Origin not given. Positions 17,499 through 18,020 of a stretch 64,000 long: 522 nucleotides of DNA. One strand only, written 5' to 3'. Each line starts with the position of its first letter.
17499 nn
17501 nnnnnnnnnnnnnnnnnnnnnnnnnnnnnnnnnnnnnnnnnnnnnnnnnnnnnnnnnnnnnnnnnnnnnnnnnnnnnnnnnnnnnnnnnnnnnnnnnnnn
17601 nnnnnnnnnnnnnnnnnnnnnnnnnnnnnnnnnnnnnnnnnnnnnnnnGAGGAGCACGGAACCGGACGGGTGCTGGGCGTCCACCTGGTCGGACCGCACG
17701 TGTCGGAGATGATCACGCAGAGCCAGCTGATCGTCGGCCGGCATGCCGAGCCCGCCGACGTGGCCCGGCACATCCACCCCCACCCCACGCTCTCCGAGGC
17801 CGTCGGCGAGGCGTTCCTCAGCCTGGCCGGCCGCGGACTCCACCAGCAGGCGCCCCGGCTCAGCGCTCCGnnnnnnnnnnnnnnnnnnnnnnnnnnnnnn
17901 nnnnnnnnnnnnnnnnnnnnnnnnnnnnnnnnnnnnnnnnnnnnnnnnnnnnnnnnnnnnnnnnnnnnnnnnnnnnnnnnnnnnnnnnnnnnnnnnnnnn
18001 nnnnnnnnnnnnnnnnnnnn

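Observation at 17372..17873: Junction scar: 19-bp tandem triplication overlapping the amidase stop, followed by LysR and Lpd gene fragments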

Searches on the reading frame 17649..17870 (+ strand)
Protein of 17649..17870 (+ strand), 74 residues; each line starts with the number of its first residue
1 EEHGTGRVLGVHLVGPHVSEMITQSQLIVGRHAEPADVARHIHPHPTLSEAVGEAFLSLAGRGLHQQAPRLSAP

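Call 5: search_protein_families(library=pfam, proteins=[window:17670-17870:+], max_evalue=0.1)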
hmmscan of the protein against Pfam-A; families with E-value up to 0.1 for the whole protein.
window:17670-17870:+ (67 aa): 1 family
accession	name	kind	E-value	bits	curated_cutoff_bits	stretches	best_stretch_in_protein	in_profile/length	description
PF02852.28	Pyr_redox_dim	-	5.3e-12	46.3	25.3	1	1-48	62-109/110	Pyridine nucleotide-disulphide oxidoreductase, dimerisation domain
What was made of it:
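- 17663..17849 (+): Lpd (dihydrolipoyl dehydrogenase paralogue) remnant: the last 62 codons, aa 418-479, part of the dimerisation domain including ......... Pfam PF02852 E 5e-12 (call 5).
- Checked: 17670-17870 matches Pfam Pyr_redox_dim positions 62-109 of 110 (E 5e-12, call 5).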

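Call 6: find_homologous_proteins(query=window:17649-17870:+, max_evalue=0.001)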
Query seq(74 aa) (74 aa): 49 proteins with E <= 0.001 among 50 candidates.
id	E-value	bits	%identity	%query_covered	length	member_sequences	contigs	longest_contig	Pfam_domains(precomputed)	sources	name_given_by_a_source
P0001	1.0e-27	113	87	84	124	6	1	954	PF02852.29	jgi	jgi:dihydrolipoamide dehydrogenase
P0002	2.5e-27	112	89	84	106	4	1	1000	PF02852.29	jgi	jgi:dihydrolipoamide dehydrogenase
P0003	4.1e-27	111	82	91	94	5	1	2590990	PF02852.29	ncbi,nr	ncbi:Dihydrolipoyl dehydrogenase 3 [Streptomyces sp. ADI92-24]|nr:Dihydrolipoyl dehydrogenase 3 [Str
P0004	5.0e-27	111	83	89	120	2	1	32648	PF02852.29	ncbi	-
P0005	1.3e-26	110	83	85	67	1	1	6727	PF02852.29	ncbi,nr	ncbi:MAG: dihydrolipoyl dehydrogenase, partial [Streptomyces sp.]|nr:dihydrolipoyl dehydrogenase [St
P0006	1.6e-26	109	87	84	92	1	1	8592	PF02852.29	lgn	-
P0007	8.4e-26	107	83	85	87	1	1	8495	PF02852.29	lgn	-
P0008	2.8e-25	105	81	84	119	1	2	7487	PF02852.29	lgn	-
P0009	4.2e-25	105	79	89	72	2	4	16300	PF02852.29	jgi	jgi:dihydrolipoamide dehydrogenase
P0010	8.6e-25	104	79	85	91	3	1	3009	PF02852.29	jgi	-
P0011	8.7e-25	104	80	89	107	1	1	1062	PF02852.29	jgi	-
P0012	1.0e-24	104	82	84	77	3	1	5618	PF02852.29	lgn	-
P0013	2.1e-24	103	83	85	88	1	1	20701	PF02852.29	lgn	-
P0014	1.3e-23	100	81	84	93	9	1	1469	PF02852.29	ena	-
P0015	2.8e-23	99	73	89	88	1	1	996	PF02852.29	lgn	-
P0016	3.1e-23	99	76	85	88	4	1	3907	PF02852.29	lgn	-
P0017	4.9e-23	98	74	89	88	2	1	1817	PF02852.29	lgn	-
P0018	9.4e-23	97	82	81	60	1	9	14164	PF02852.29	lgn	-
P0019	1.2e-22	97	85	73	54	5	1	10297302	PF02852.29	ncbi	ncbi:pyruvate/2-oxoglutarate dehydrogenase complex dihydrolipoamide dehydrogenase (E3) component [St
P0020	2.2e-21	93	74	84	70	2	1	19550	PF02852.29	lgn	-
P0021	2.4e-21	93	82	74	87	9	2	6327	PF02852.29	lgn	-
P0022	3.2e-21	93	77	77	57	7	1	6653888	PF02852.29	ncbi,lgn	ncbi:hypothetical protein SUDANB6_01161 [Streptomyces sp. enrichment culture]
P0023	2.2e-20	90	71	89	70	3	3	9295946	PF02852.29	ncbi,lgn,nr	ncbi:pyruvate/2-oxoglutarate dehydrogenase complex dihydrolipoamide dehydrogenase (E3) component [St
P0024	4.4e-20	89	72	86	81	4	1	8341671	PF02852.29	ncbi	-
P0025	4.7e-20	89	86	69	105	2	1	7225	PF02852.29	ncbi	-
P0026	3.2e-19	86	80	73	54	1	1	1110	PF02852.29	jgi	-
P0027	5.2e-19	86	72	77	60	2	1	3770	PF02852.29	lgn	-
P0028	7.5e-17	79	67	82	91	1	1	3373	PF02852.29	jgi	jgi:dihydrolipoamide dehydrogenase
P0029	7.8e-17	79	67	82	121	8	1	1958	PF02852.29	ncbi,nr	ncbi:MAG TPA: dihydrolipoyl dehydrogenase, partial [Actinomycetes bacterium]|nr:dihydrolipoyl dehydr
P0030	1.7e-16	78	66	82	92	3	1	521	PF02852.29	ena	-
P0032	3.2e-16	77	66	88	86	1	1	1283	PF02852.29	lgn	-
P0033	1.1e-15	75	68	89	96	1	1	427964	PF02852.29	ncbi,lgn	-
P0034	4.6e-15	73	79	64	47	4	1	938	PF02852.29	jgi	jgi:dihydrolipoamide dehydrogenase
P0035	8.8e-15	72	79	64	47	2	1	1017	PF02852.29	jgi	jgi:dihydrolipoamide dehydrogenase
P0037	1.0e-13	69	57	81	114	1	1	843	PF02852.29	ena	-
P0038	1.3e-12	65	57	81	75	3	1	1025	PF02852.29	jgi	-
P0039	2.0e-12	65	55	84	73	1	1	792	PF02852.29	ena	-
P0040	3.6e-12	64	60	81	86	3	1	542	PF02852.29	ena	-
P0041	5.1e-11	60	53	81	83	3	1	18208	PF02852.29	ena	-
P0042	9.5e-11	59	52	82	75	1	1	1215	PF02852.29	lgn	-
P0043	1.7e-10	59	57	81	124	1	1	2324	PF02852.29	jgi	jgi:dihydrolipoamide dehydrogenase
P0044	4.5e-10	57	57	88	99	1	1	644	PF02852.29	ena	-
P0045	6.5e-10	57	51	88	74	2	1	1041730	PF02852.29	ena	-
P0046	2.1e-9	55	51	82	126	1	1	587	PF02852.29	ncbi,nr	ncbi:MAG: hypothetical protein H5T84_09575 [Thermoleophilia bacterium]|nr:hypothetical protein [Ther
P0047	7.8e-9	53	56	82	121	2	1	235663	PF02852.29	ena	-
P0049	3.5e-6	45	46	82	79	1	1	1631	PF02852.29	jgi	jgi:dihydrolipoamide dehydrogenase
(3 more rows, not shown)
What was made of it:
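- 49 short stand-alone ORFs of this type were found, several of them on Mb-scale contigs (call 6).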

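Call 9: find_encoding_contigs(protein=P0003, flank=6000, max_places=3)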
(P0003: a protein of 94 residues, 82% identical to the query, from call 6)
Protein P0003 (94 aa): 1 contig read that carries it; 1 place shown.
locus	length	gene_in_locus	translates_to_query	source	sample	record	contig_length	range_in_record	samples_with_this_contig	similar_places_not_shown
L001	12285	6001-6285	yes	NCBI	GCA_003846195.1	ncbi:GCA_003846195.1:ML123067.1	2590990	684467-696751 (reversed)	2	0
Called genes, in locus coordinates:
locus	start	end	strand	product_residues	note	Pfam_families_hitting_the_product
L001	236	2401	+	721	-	PF02922:CBM_48, PF00128:Alpha-amylase (weak), PF21331:Isoamylase_C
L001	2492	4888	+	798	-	PF00128:Alpha-amylase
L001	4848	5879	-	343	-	PF00067:p450 (weak)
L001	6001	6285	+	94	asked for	PF02852:Pyr_redox_dim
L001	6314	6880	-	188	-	PF08044:DUF1707, PF16697:Yop-YscD_cpl, PF00498:FHA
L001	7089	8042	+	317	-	PF13302:Acetyltransf_3 (faint), PF00583:Acetyltransf_1 (weak)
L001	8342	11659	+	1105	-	PF22842:Pel9A-like_beta_helix (faint), PF13229:Beta_helix, PF05048:NosD (faint), PF13229:Beta_helix, PF00004:AAA, PF17866:AAA_lid_6, PF00004:AAA, PF17866:AAA_lid_6, +5 more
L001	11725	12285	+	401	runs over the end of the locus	PF00082:Peptidase_S8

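Call 10: find_encoding_contigs(protein=P0019, flank=6000, max_places=3)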
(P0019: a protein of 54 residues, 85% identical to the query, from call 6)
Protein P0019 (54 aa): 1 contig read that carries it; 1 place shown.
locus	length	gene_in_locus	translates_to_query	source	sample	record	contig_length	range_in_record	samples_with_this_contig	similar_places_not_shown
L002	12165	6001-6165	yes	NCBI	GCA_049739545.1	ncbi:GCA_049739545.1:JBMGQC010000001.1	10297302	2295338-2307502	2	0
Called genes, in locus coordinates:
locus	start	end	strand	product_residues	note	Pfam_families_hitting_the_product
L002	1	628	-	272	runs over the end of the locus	-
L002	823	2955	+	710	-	PF02922:CBM_48, PF00128:Alpha-amylase (faint), PF21331:Isoamylase_C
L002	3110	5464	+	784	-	PF00128:Alpha-amylase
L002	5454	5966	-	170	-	PF03466:LysR_substrate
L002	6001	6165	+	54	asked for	PF02852:Pyr_redox_dim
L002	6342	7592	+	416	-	PF00246:Peptidase_M14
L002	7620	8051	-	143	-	PF00720:SSI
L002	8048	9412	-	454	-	PF00246:Peptidase_M14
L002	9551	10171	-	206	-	PF08044:DUF1707, PF16697:Yop-YscD_cpl, PF00498:FHA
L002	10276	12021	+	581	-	PF00128:Alpha-amylase, PF11941:DUF3459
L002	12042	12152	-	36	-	-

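Call 11: find_encoding_contigs(protein=P0023, flank=6000, max_places=3)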
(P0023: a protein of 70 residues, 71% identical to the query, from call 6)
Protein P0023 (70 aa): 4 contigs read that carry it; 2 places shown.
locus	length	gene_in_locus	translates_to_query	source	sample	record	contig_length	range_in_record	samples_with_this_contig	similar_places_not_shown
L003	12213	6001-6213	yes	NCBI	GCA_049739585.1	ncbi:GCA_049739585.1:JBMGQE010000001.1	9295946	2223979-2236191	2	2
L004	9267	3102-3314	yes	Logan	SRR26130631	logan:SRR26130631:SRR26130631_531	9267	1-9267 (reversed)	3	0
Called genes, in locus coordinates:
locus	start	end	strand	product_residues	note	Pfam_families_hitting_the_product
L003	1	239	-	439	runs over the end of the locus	PF01179:Cu_amine_oxid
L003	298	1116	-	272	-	-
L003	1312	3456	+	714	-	PF02922:CBM_48, PF00128:Alpha-amylase (faint), PF21331:Isoamylase_C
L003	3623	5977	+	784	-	PF00128:Alpha-amylase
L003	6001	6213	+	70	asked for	PF02852:Pyr_redox_dim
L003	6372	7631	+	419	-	PF00246:Peptidase_M14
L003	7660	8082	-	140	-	PF00720:SSI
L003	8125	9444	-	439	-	PF00246:Peptidase_M14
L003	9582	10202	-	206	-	PF08044:DUF1707, PF16697:Yop-YscD_cpl, PF00498:FHA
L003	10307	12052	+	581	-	PF00128:Alpha-amylase, PF11941:DUF3459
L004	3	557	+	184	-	?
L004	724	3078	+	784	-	PF00128:Alpha-amylase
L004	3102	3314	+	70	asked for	PF02852:Pyr_redox_dim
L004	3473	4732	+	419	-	PF00246:Peptidase_M14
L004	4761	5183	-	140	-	PF00720:SSI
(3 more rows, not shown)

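Call 12: find_encoding_contigs(protein=P0024, flank=6000, max_places=3)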
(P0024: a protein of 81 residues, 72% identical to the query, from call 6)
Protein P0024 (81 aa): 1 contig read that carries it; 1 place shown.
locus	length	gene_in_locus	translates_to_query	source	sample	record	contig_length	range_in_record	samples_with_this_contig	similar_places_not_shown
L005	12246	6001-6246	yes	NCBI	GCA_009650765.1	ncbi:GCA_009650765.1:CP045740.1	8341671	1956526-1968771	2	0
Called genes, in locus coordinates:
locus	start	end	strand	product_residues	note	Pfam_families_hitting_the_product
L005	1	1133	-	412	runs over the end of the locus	PF18725:HEPN_SAV2148, PF19319:DUF5919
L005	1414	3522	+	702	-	PF02922:CBM_48, PF00128:Alpha-amylase (faint), PF21331:Isoamylase_C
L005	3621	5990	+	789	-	PF00128:Alpha-amylase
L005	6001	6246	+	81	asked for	PF02852:Pyr_redox_dim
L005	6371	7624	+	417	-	PF00246:Peptidase_M14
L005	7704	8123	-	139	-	PF00720:SSI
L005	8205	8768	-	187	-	PF08044:DUF1707, PF16697:Yop-YscD_cpl, PF00498:FHA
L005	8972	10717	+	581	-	PF00128:Alpha-amylase, PF11941:DUF3459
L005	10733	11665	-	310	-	PF01636:APH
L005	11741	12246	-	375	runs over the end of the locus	PF01321:Creatinase_N, PF00557:Peptidase_M24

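Call 13: find_encoding_contigs(protein=P0022, flank=6000, max_places=3)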
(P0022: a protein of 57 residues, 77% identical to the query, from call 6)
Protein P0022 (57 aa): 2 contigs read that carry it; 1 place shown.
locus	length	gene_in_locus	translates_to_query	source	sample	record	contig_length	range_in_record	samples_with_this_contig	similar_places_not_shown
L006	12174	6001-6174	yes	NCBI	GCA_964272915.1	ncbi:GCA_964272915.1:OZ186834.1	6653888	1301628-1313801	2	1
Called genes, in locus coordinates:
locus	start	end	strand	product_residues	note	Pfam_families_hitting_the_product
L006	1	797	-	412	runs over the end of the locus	PF18725:HEPN_SAV2148, PF19319:DUF5919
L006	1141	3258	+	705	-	PF02922:CBM_48, PF00128:Alpha-amylase (faint), PF21331:Isoamylase_C (weak)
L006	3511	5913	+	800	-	PF00128:Alpha-amylase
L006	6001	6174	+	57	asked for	PF02852:Pyr_redox_dim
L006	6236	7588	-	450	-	PF00246:Peptidase_M14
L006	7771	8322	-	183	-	PF08044:DUF1707, PF16697:Yop-YscD_cpl, PF00498:FHA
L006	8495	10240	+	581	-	PF00128:Alpha-amylase, PF11941:DUF3459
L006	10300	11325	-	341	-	PF01636:APH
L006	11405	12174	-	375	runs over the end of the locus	PF01321:Creatinase_N, PF00557:Peptidase_M24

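Call 14: find_encoding_contigs(protein=P0004, flank=6000, max_places=3)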
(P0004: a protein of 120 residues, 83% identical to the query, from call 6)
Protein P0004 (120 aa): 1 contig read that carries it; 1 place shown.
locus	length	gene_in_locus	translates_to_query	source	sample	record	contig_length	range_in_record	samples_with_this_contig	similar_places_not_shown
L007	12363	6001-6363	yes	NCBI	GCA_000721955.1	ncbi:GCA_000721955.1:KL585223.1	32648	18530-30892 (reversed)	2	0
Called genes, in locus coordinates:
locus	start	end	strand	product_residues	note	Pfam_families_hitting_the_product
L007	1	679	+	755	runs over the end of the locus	-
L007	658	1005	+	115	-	PF19691:DUF6192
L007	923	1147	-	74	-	-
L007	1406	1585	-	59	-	-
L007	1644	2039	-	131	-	-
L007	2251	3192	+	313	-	PF13560:HTH_31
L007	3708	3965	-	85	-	-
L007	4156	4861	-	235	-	PF00126:HTH_1, PF03466:LysR_substrate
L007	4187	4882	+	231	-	-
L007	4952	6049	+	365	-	PF01134:GIDA (weak), PF01262:AlaDh_PNT_C (faint), PF01266:DAO (weak), PF01494:FAD_binding_3 (faint), PF03486:HI0933_like (faint), PF07992:Pyr_redox_2, PF12831:FAD_oxidored, PF00070:Pyr_redox, +1 more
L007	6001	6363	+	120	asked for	PF02852:Pyr_redox_dim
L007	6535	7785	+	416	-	PF00246:Peptidase_M14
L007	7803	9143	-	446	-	PF00246:Peptidase_M14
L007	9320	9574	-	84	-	PF16697:Yop-YscD_cpl, PF00498:FHA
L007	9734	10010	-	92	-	PF08044:DUF1707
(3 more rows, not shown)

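Call 20: find_related_loci(query=A1, collection=genome_contigs, flank=10000)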
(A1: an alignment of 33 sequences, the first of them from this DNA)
Query A1 (74 aa) in genome_contigs; peptide patterns used: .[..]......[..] (x = any residue, [..] = any of these).
600 stretches matched a pattern (row limit reached: there are more); 582 encode a relative of the query (tblastn E <= 1e-3); the best 80 are kept; 80 distinct loci.
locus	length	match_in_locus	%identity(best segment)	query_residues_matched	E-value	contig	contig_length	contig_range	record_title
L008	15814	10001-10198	86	2-67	1e-33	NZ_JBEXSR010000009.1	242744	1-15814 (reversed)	Streptomyces sp. NPDC006235 NPDC006235_282_A11.ctg-0009, whole genome shotgun sequence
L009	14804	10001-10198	83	2-67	9e-32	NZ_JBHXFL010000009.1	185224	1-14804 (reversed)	Streptomyces sp. NPDC127100 NPDC127100_T46_C9.ctg-0009, whole genome shotgun sequence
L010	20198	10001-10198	80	2-67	7e-31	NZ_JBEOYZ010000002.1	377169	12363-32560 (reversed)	Streptomyces sp. NPDC001817 NPDC001817_10_A3.ctg-0002, whole genome shotgun sequence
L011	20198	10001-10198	80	2-67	6e-31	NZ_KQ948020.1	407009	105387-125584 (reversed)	Streptomyces cellostaticus strain DSM 40189 PRJNA299219_s006, whole genome shotgun sequence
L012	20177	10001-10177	83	8-66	2e-27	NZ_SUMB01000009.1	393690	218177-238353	Streptomyces piniterrae strain jys28 Scaffold9, whole genome shotgun sequence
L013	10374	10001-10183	64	6-66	3e-21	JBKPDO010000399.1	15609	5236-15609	MAG: bacterium isolate GB_EKS_MAG_00022 GB_EKS_000000591111, whole genome shotgun sequence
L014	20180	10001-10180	63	6-65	1e-20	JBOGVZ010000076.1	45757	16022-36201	MAG: Actinomycetota bacterium isolate M3-S_metawrap_bin.41 k127_877243, whole genome shotgun sequence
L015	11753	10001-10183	62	6-66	1e-19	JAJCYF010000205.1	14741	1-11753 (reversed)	MAG: Actinomycetes bacterium isolate OFTM18 OFTM18_204, whole genome shotgun sequence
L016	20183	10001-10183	59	5-65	5e-19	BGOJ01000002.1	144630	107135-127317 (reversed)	Candidatus Planktophila sp. BS7 DNA, tig00000643, whole genome shotgun sequence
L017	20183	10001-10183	56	5-65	7e-19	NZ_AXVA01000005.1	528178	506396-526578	Bacillus sp. UNC438CL73TsuS30 M028DRAFT_scaffold00002.2_C, whole genome shotgun sequence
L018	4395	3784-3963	60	6-65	6e-19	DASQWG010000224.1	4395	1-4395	MAG TPA_asm: Actinomycetota bacterium isolate SMAG_U11007 k141_644327, whole genome shotgun sequence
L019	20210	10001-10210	53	4-73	4e-18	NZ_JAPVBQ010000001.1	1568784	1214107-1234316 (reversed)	Modestobacter sp. VKM Ac-2977 n1, whole genome shotgun sequence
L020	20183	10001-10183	52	5-65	7e-18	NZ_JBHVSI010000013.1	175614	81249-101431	Neobacillus sp. NPDC058068 NPDC058068_T29_D6.ctg-0013, whole genome shotgun sequence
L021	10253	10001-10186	58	5-66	9e-18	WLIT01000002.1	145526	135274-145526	MAG: Actinomycetota bacterium isolate UFOp-RH-14apr17-26 RH-14apr17-26-c2, whole genome shotgun sequence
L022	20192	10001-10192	50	2-65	2e-17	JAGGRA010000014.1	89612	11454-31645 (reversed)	Pseudomonas sp. ISL-84 ISL84_15, whole genome shotgun sequence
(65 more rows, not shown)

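Call 37: find_encoding_contigs(protein=P0013, flank=6000, max_places=2)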
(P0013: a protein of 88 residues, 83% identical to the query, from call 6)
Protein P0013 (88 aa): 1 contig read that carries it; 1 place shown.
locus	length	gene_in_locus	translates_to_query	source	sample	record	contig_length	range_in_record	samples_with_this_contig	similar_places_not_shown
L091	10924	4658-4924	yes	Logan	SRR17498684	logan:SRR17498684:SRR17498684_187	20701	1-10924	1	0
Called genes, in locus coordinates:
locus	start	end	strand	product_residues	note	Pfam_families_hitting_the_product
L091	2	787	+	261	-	?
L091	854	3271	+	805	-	PF00128:Alpha-amylase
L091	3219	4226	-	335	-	PF00067:p450 (weak)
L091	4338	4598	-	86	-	-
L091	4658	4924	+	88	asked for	PF02852:Pyr_redox_dim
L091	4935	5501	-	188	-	PF08044:DUF1707, PF16697:Yop-YscD_cpl, PF00498:FHA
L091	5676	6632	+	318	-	PF13302:Acetyltransf_3 (weak), PF00583:Acetyltransf_1 (weak)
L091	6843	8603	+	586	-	PF00128:Alpha-amylase, PF11941:DUF3459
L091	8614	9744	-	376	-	PF01321:Creatinase_N, PF00557:Peptidase_M24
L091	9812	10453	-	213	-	PF00485:PRK (weak), PF13671:AAA_33 (faint)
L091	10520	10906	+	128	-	PF00903:Glyoxalase, PF18029:Glyoxalase_6 (weak)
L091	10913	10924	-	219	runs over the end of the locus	PF00072:Response_reg, PF00196:GerE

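Call 38: find_encoding_contigs(protein=P0033, flank=6000, max_places=2)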
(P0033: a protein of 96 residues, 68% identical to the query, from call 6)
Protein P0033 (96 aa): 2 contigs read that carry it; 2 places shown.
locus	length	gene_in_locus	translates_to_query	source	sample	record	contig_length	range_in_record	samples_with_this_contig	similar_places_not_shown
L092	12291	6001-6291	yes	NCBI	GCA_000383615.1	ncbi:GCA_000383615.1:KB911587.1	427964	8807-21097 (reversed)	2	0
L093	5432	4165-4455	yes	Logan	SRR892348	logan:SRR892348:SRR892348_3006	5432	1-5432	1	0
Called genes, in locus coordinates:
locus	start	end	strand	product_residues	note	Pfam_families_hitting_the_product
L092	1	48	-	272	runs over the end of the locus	-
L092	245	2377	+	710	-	PF02922:CBM_48, PF00128:Alpha-amylase (faint), PF21331:Isoamylase_C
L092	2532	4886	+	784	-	PF00128:Alpha-amylase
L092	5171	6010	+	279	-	PF07992:Pyr_redox_2, PF00070:Pyr_redox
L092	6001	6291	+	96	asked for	PF02852:Pyr_redox_dim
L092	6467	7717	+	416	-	PF00246:Peptidase_M14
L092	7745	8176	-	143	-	PF00720:SSI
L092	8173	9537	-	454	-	PF00246:Peptidase_M14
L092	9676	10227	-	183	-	PF08044:DUF1707, PF16697:Yop-YscD_cpl, PF00498:FHA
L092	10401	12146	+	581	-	PF00128:Alpha-amylase, PF11941:DUF3459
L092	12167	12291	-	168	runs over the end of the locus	-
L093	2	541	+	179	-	?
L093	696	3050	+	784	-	PF00128:Alpha-amylase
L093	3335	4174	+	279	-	PF07992:Pyr_redox_2, PF00070:Pyr_redox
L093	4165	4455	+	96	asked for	PF02852:Pyr_redox_dim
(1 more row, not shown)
